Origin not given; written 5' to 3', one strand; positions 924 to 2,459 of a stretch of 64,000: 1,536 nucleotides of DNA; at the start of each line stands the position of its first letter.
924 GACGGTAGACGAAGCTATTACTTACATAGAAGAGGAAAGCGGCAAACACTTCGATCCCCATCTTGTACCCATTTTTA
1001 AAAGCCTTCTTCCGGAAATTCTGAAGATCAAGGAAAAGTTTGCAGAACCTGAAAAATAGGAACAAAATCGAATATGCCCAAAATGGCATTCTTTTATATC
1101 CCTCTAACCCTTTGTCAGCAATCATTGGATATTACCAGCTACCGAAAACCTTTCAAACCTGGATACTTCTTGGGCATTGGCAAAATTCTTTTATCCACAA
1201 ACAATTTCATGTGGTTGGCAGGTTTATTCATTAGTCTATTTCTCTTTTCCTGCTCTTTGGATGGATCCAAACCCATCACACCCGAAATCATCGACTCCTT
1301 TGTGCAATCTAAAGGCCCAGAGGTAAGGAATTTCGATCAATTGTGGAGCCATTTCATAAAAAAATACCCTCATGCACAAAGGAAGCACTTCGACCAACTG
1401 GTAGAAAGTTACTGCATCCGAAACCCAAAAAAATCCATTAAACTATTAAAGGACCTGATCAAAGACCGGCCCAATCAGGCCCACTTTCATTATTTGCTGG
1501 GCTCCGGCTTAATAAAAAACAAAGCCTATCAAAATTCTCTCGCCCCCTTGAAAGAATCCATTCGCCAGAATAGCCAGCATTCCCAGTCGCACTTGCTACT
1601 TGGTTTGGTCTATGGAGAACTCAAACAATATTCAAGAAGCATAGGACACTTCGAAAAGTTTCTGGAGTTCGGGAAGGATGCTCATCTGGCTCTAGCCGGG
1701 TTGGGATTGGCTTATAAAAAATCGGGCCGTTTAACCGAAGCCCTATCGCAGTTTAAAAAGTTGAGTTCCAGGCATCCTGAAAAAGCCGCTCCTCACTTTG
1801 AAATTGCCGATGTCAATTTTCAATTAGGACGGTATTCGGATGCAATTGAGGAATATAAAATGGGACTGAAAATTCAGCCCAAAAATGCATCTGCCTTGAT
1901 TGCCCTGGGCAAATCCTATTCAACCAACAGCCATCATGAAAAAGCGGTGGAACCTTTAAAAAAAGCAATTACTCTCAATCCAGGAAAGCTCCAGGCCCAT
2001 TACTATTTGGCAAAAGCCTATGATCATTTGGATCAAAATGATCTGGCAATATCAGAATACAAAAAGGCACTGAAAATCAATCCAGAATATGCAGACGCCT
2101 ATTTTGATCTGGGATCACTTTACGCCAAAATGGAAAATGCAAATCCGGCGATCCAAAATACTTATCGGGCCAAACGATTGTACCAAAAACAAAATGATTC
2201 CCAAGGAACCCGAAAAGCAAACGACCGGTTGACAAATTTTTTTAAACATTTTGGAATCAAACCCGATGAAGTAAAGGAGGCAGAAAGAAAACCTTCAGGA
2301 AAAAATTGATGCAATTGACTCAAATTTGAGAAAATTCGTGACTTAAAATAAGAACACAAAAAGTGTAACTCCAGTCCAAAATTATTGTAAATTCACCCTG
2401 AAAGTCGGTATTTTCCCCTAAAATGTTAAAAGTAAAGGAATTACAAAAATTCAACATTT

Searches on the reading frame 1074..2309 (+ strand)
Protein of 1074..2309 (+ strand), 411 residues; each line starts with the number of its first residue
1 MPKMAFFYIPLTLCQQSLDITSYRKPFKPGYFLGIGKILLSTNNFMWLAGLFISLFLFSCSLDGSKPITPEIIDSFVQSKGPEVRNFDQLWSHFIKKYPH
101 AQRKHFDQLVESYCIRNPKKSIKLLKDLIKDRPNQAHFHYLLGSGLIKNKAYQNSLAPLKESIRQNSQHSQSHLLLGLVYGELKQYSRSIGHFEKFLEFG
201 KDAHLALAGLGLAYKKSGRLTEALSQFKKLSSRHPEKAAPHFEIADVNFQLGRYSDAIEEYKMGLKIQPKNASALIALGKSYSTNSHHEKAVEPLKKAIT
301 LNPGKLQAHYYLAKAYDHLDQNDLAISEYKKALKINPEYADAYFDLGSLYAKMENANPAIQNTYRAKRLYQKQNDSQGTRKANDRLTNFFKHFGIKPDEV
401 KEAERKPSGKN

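Call 67: search_protein_families(library=pfam, proteins=[window:1074-2309:+], max_evalue=0.00001)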
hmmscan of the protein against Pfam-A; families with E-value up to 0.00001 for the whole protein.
window:1074-2309:+ (411 aa): 16 families
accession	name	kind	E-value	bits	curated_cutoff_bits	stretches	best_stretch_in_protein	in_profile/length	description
PF13414.12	TPR_11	-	7.1e-31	106.1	26.8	2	321-353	9-41/42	TPR repeat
PF00515.34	TPR_1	-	4.2e-25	86.9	27.8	0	307-339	2-34/34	Tetratricopeptide repeat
PF07719.23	TPR_2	-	2.5e-24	83.8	27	0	307-339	2-34/34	Tetratricopeptide repeat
PF13432.12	TPR_16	-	3.4e-23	82.2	32.7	1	210-272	3-65/65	Tetratricopeptide repeat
PF13431.12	TPR_17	-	3.6e-23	80.3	24.4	0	329-355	2-28/34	Tetratricopeptide repeat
PF13181.12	TPR_8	-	1.5e-20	72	25.7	0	307-338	2-33/34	Tetratricopeptide repeat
PF14559.12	TPR_19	-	7.9e-20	71.4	25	1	217-274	4-63/68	Tetratricopeptide repeat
PF13428.12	TPR_14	-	1.8e-18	65.6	23.5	0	307-348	2-43/44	Tetratricopeptide repeat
PF13424.12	TPR_12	-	1.4e-16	60.8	30.1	0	209-269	8-76/77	Tetratricopeptide repeat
PF12895.13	ANAPC3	-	1.4e-13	51.3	27.2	0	267-331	18-81/82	Anaphase-promoting complex, cyclosome, subunit 3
PF13174.12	TPR_6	-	6.4e-13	48.9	26.3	0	307-338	1-32/33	Tetratricopeptide repeat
PF23914.1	TPR_CcmH_CycH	-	1e-09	38.8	42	0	159-272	39-155/158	Cytochrome c-type biogenesis protein H TPR domain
PF24575.1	TPR_Slam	-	1.5e-09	38.6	35.2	0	162-249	7-92/104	Surface lipoprotein assembly modifier, N-terminal TPR repeats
PF14561.12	TPR_20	-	1.9e-07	31.7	25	0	257-333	7-85/90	Tetratricopeptide repeat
PF13371.12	TPR_9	-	3.7e-07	30.5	35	0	332-361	21-50/73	Tetratricopeptide repeat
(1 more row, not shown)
